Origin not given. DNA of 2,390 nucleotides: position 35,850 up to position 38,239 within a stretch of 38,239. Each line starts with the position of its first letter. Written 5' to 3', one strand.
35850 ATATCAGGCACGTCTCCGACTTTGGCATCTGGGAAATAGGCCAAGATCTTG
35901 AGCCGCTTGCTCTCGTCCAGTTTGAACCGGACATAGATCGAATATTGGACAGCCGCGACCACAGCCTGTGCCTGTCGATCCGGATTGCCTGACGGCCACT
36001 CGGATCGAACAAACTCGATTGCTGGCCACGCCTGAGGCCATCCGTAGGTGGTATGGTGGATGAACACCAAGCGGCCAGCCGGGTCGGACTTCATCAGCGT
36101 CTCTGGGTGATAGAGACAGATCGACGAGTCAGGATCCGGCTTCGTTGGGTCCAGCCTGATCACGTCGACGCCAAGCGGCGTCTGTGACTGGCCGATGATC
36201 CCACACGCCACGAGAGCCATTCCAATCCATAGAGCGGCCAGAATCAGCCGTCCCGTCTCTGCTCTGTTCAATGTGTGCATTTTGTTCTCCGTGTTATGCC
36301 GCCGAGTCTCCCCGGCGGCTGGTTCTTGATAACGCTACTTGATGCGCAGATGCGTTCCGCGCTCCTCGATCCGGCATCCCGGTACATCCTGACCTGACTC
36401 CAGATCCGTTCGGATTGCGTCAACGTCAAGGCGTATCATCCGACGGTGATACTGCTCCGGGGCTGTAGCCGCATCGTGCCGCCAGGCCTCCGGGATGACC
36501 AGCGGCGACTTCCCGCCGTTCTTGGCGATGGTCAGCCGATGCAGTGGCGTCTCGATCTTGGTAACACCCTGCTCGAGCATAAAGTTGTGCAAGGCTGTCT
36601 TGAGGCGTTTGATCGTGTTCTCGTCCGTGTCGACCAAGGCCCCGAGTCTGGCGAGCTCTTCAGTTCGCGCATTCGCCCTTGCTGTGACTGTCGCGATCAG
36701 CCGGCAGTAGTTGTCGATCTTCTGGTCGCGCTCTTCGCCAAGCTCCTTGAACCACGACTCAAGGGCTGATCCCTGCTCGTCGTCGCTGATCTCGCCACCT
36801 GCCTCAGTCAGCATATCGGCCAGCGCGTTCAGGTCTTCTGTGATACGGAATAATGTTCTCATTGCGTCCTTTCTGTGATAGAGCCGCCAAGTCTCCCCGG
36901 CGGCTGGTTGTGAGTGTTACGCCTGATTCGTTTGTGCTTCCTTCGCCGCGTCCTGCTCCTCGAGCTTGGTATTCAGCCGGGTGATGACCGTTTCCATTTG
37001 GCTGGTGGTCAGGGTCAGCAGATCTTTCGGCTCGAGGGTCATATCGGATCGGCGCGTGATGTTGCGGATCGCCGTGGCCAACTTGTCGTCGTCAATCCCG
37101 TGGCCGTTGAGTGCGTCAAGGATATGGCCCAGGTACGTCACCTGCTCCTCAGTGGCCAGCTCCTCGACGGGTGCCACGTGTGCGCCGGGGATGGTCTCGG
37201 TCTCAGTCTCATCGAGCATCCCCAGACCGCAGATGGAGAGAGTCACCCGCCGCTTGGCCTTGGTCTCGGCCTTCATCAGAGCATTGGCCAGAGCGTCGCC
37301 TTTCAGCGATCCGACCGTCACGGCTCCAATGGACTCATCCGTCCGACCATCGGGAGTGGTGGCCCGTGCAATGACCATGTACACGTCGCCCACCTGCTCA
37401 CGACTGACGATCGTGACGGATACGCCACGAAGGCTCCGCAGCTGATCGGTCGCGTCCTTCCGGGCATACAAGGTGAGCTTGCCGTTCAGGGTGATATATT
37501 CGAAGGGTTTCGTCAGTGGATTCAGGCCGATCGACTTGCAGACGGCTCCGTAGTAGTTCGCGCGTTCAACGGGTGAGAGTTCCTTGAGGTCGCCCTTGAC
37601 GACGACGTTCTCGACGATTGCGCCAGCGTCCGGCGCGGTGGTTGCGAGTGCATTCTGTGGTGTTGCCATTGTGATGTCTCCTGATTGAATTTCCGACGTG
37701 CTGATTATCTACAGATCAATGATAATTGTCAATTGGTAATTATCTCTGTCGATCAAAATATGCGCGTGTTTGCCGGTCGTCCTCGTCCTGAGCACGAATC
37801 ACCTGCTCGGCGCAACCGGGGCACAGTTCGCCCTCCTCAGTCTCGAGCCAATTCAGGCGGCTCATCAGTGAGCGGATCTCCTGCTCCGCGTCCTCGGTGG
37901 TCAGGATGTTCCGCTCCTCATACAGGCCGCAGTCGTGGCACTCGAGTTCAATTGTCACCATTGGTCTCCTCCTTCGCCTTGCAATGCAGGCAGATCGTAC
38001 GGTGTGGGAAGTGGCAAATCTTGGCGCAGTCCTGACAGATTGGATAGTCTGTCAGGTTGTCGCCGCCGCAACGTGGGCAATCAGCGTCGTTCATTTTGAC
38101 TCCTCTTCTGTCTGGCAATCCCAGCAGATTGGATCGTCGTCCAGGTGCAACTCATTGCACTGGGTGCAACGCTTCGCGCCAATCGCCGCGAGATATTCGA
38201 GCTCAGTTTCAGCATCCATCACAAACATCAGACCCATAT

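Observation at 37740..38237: Array of four translationally coupled mini zinc-ribbon genes opens the leftward early operon, three of them invisible to a 60-aa ORF cut-off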

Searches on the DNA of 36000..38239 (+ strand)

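Call 5: search_dna_similar(query=window:36000-38239:+, collection=phages, mode=distant, max_rows=20)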
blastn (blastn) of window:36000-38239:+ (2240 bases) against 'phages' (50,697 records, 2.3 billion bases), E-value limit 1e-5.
No match.

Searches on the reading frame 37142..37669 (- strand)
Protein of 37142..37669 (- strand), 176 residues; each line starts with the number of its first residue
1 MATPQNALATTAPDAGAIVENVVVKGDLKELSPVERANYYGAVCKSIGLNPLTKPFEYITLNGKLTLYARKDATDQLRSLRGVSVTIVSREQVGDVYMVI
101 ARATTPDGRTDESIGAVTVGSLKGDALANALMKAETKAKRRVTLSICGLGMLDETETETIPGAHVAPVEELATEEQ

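Call 91: search_solved_structures(query=A9, max_evalue=10, show_alignments=2)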
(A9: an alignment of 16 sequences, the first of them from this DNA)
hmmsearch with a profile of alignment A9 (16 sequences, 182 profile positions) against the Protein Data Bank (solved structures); distinct sequences matched with E-value up to 10: 6.
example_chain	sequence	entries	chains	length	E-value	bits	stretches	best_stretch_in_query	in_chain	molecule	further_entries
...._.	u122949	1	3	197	0.042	16.3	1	24-51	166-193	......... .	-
4ij4_A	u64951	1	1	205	0.045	16.3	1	24-51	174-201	Chitinase A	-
3wh1_A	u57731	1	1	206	0.045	16.3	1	24-51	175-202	Chitinase A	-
3hbd_A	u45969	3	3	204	1.2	11.6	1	32-49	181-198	Class IV chitinase Chia4-Pa2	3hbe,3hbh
8hne_A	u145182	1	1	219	1.5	11.3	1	30-49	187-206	Anc4, ancestral GH19 chitinase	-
8x2v_A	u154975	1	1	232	1.7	11.1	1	30-49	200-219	GH19 chitinase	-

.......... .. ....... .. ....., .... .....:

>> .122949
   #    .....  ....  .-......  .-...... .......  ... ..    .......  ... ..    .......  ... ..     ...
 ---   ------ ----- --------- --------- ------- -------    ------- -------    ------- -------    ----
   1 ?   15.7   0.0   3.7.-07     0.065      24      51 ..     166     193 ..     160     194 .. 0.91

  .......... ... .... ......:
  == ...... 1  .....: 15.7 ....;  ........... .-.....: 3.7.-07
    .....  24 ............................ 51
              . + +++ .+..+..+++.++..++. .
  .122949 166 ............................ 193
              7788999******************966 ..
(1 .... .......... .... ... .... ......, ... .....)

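Call 97: search_protein_families(library=phrogs, alignment_id=A9, max_evalue=1)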
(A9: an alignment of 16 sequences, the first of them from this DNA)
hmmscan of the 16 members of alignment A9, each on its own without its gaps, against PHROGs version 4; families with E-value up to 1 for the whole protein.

A. member 1, seq(176 aa): 3 families
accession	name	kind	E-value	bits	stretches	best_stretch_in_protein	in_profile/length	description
phrog_24706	-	unknown function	0.062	14.6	1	151-175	13-37/83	-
phrog_19162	-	unknown function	0.086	12.6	1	25-111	69-157/419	-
phrog_103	-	tail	0.14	12.8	1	77-106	49-78/119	tail protein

B. families by the number of members that match (of 16 scanned): 24 families
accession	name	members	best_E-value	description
phrog_22961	-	3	0.018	-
phrog_17856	-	2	0.016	-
phrog_37325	-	1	0.0061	-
phrog_19952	-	1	0.0062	-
phrog_30742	-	1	0.015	tail fiber protein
phrog_25208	-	1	0.016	-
phrog_19898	-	1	0.033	-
phrog_15173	-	1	0.036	-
phrog_4431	-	1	0.039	-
phrog_24706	-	1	0.062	-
phrog_21971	-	1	0.065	-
phrog_19162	-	1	0.086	-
phrog_17210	-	1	0.089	-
phrog_13578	-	1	0.11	dihydrofolate reductase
phrog_6270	-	1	0.11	-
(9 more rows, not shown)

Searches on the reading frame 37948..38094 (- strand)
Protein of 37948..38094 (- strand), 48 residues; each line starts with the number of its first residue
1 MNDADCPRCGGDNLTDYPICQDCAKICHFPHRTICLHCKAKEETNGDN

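Call 7: search_protein_families(library=pfam, proteins=[window:37951-38094:-], max_evalue=10)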
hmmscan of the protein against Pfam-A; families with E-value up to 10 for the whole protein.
seq(48 aa): 8 families
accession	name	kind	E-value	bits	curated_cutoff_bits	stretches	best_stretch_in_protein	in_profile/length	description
PF18912.6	DZR_2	-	0.0021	18.3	27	1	5-39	9-43/56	Double zinc ribbon domain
PF12773.13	DZR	-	0.0045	17.5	27.3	1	6-45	1-37/45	Double zinc ribbon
PF24463.1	DUF7577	-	0.0045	17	28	1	5-24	4-23/27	Domain of unknown function (DUF7577)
PF12172.15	zf-ChsH2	-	0.0069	16.6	23.2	2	4-14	26-36/37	ChsH2, rubredoxin-like zinc ribbon domain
PF12191.14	stn_TNFRSF12A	-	0.092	13.6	24.9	1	4-41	34-70/129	Tumour necrosis factor receptor stn_TNFRSF12A_TNFR domain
PF18930.5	DUF5679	-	0.72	10.5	27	1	35-45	2-12/40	Domain of unknown function (DUF5679)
PF23783.1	Zn_ribbon_TiaS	-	3.6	7.9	27.3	0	34-47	3-16/41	TiaS C-terminal zinc ribbon domain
PF08772.16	Zn_ribbon_NOB1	-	5.5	7.6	24.9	1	6-15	26-35/72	Nin one binding (NOB1) Zn-ribbon like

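Call 8: search_protein_families(library=phrogs, proteins=[window:37951-38094:-], max_evalue=10)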
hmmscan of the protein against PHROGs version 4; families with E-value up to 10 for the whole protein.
seq(48 aa): 6 families
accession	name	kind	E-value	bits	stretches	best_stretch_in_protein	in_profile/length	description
phrog_12168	-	unknown function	0.16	12.9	1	16-43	20-49/85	-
phrog_20467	-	DNA, RNA and nucleotide metabolism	0.22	12.4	1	5-46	10-52/112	HNH endonuclease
phrog_37667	-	unknown function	0.26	12.2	1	32-47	4-19/64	-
phrog_27033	-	unknown function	0.59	11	1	5-47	149-184/208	-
phrog_9584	-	unknown function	1.9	9.5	0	28-47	35-54/59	-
phrog_6332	-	unknown function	9.9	7.2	0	4-24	8-27/60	-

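Call 18: find_related_loci(query=window:37951-38094:-, collection=viral_contigs, flank=3000)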
Query seq(48 aa) (48 aa) in viral_contigs; peptide patterns used: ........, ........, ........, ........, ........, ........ (x = any residue, [..] = any of these).
9 stretches matched a pattern; 1 encode a relative of the query (tblastn E <= 1e-3); 1 distinct loci.
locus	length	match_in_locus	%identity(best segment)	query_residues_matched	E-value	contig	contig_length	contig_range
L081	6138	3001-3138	65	1-48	2e-18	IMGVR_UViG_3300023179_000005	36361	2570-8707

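Call 19: find_homologous_proteins(query=window:37951-38094:-, max_evalue=0.01)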
Query seq(48 aa) (48 aa): 2 proteins with E <= 0.01 among 2 candidates.
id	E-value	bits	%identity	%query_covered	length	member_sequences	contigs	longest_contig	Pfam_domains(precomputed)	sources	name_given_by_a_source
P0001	5.5e-28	113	100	100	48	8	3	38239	-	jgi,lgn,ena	-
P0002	7.5e-16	75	69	100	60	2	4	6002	-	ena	-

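Call 20: find_encoding_contigs(protein=P0001, flank=4000, max_places=6)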
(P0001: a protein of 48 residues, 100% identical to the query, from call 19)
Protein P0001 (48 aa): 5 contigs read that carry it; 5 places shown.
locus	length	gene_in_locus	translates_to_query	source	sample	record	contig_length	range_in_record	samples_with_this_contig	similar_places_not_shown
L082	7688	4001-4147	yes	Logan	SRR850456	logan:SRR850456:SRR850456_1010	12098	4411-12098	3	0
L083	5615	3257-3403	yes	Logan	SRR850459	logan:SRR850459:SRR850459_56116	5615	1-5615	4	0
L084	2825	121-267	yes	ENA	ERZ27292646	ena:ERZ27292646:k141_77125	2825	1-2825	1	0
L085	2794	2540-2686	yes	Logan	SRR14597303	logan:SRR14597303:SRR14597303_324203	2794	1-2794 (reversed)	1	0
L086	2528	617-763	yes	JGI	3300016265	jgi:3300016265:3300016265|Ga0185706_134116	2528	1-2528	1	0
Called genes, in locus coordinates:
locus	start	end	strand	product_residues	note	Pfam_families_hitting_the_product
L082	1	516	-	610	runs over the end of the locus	PF00271:Helicase_C (faint), PF04851:ResIII, PF00270:DEAD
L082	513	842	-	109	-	-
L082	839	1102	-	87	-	PF08774:VRR_NUC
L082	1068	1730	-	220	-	-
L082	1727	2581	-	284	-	PF13730:HTH_36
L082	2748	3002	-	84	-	-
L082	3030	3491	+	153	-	-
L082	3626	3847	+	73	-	-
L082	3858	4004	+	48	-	-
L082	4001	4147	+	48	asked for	-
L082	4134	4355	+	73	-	-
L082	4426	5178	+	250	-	-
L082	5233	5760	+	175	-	PF05565:Sipho_Gp157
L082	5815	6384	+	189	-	-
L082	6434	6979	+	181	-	-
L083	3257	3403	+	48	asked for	-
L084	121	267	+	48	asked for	-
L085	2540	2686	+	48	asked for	-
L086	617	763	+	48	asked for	-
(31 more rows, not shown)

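Call 21: find_encoding_contigs(protein=P0002, flank=4000, max_places=6)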
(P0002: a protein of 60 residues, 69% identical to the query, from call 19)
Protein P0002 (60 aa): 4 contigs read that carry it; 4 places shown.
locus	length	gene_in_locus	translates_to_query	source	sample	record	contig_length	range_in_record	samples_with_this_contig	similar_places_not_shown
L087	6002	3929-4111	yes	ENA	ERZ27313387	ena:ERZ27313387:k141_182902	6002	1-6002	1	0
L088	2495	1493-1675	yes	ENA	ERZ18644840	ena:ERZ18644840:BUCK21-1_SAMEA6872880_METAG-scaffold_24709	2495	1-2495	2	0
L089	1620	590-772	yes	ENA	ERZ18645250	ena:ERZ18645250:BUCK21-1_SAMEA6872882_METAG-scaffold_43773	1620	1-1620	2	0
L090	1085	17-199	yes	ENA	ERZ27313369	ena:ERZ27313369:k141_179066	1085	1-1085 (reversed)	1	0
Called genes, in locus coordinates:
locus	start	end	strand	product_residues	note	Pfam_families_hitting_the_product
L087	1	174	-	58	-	?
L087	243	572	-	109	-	-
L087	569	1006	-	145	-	PF08774:VRR_NUC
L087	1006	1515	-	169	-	-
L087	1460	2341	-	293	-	-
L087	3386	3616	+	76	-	-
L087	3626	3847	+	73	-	-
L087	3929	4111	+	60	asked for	-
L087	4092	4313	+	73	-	-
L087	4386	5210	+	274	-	-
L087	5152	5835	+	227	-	-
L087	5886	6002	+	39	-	?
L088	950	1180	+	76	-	-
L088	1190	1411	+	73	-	-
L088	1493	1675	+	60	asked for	-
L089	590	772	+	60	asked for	-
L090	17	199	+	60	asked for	-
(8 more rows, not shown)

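Call 37: search_solved_structures(query=A4, max_evalue=10, show_alignments=3)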
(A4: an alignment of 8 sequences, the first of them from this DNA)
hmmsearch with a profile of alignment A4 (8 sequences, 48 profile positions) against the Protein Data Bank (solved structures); distinct sequences matched with E-value up to 10: 12.
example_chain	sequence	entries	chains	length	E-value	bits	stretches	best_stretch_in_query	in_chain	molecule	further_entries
6esq_E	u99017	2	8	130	0.16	15.3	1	20-45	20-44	Pfam DUF35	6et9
2fe3_A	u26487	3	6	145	0.25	14.7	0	17-26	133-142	Peroxide operon regulator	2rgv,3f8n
3mqk_B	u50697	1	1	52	0.7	13.3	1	5-30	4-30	Ribosome biogenesis protein Nop10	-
2rfk_B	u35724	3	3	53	0.72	13.3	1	5-30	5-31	Ribosome biogenesis protein Nop10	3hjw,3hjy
1kjz_A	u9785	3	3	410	0.73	13.3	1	6-33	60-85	eIF2gamma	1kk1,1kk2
1kk0_A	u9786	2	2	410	0.73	13.2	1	6-33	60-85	eIF2gamma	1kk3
7ob9_I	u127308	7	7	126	0.79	13.1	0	2-14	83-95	DNA-directed RNA polymerase I subunit RPA12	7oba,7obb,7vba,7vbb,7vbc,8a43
4gso_A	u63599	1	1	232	2.1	11.8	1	5-22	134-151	Thrombin-like enzyme BjussuSP-1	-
7ae7_a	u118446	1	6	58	2.6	11.5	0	4-19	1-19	Protein ShdD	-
7ae4_a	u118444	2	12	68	4.4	10.7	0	4-19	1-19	Protein ShdD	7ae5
6tly_A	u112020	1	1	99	6.6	10.2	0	15-41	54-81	Protein kinase, putative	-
7aoc_I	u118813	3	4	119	9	9.8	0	5-15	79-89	DNA-directed RNA polymerase I subunit RPA12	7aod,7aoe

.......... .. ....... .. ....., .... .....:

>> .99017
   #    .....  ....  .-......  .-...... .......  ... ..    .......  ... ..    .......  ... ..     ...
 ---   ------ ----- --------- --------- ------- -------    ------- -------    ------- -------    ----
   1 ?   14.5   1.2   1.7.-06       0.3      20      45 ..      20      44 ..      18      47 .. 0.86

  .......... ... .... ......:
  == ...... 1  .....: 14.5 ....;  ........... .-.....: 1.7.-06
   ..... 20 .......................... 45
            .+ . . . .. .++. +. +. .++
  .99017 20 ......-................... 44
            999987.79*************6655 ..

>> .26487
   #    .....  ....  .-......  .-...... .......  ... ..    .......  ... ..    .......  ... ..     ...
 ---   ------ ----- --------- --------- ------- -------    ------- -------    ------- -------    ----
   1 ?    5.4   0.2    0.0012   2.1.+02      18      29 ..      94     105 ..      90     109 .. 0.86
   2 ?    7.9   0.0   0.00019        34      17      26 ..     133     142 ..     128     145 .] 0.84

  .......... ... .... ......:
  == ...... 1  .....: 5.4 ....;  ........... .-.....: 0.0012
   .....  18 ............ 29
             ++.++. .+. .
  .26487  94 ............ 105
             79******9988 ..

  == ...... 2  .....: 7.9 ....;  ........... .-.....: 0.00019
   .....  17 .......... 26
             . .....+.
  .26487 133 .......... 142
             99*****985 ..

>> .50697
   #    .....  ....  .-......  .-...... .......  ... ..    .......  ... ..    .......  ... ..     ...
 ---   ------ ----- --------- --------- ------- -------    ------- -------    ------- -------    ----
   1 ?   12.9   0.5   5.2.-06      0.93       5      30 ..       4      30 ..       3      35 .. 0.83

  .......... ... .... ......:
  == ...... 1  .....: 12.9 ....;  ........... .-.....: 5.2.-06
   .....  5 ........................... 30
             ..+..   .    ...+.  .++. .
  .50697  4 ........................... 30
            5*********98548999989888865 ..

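Call 47: predict_structure(alignment_id=A6)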
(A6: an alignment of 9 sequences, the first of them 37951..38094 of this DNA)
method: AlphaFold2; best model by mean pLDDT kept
length: 48 residues; sequences in the alignment: 9
mean_pLDDT: 50.6   pTM: 0.25
mean pLDDT of the five models: 50.6, 50.5, 50.3, 47.5, 46.0
residues with pLDDT >= 90: 0; 70-90: 0; 50-70: 29; < 50: 19
segments of 3 or more residues with pLDDT < 50: 1-13, 46-48
pLDDT, mean of each block of 10 residues (from residue 1): 43 53 56 53 47
secondary structure, 60 per line:
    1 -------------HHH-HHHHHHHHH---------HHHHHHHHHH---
elements in order: H18-26 H36-45

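Call 48: search_protein_families(library=ncbifam, proteins=[window:37948-38094:-], max_evalue=1)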
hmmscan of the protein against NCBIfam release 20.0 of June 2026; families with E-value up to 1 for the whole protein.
window:37948-38094:- (48 aa): 1 family
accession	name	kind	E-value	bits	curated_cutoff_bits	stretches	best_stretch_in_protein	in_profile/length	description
NF041664.1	RNAP_arch_Epp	equivalog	0.078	12.9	50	0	3-16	12-25/57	transcription elongation factor subunit Spt4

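Call 65: find_related_loci(query=A4, collection=viral_contigs, flank=3000)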
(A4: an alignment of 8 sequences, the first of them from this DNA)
Query A4 (48 aa) in viral_contigs; peptide patterns used: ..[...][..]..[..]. (x = any residue, [..] = any of these).
9 stretches matched a pattern; 3 encode a relative of the query (tblastn E <= 1e-3); 3 distinct loci.
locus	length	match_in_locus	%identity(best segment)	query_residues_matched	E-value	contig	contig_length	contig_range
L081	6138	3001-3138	65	1-48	5e-18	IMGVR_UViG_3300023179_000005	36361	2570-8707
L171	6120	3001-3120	53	3-42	5e-13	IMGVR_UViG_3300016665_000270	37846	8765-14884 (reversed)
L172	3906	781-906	45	5-44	1e-7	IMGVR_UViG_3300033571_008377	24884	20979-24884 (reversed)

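Call 67: find_related_loci(query=A4, collection=metagenome_contigs, flank=2500)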
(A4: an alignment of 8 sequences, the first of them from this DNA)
Query A4 (48 aa) in metagenome_contigs; peptide patterns used: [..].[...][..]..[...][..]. (x = any residue, [..] = any of these).
153 stretches matched a pattern; 9 encode a relative of the query (tblastn E <= 1e-3); 9 distinct loci.
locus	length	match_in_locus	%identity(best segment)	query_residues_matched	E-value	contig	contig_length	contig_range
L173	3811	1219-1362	67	1-44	3e-20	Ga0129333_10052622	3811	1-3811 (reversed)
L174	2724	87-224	65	5-48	4e-18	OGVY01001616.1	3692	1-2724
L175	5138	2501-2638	65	1-48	9e-18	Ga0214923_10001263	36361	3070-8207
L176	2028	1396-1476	59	5-31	1e-8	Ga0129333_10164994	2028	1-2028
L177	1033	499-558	55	5-24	4e-6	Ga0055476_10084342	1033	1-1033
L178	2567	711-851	36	3-38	6e-6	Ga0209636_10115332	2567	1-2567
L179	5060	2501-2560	55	5-24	6e-6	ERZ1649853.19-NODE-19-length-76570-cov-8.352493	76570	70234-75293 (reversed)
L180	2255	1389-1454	50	5-26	7e-6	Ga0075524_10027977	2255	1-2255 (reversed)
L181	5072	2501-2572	54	2-24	1e-5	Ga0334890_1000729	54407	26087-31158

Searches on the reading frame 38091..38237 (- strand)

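Call 7: search_protein_families(library=pfam, proteins=[window:38094-38237:-], max_evalue=10)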
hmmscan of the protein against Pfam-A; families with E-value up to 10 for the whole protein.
seq(48 aa): 1 family
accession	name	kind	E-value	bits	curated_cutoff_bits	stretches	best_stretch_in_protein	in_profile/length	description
PF25261.1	zf-CCCH_PARP12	-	0.0022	18.6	27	1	21-46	5-30/45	PARP12-like CCCH zinc finger tandem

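Call 8: search_protein_families(library=phrogs, proteins=[window:38094-38237:-], max_evalue=10)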
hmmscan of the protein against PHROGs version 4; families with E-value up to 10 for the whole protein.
seq(48 aa): 1 family
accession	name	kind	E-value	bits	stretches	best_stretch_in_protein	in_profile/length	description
phrog_11828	-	unknown function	0.077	14.2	1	20-34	19-33/51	-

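Call 48: search_protein_families(library=ncbifam, proteins=[window:38091-38237:-], max_evalue=1)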
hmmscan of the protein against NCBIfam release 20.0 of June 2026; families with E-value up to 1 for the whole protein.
window:38091-38237:- (48 aa): 0 families
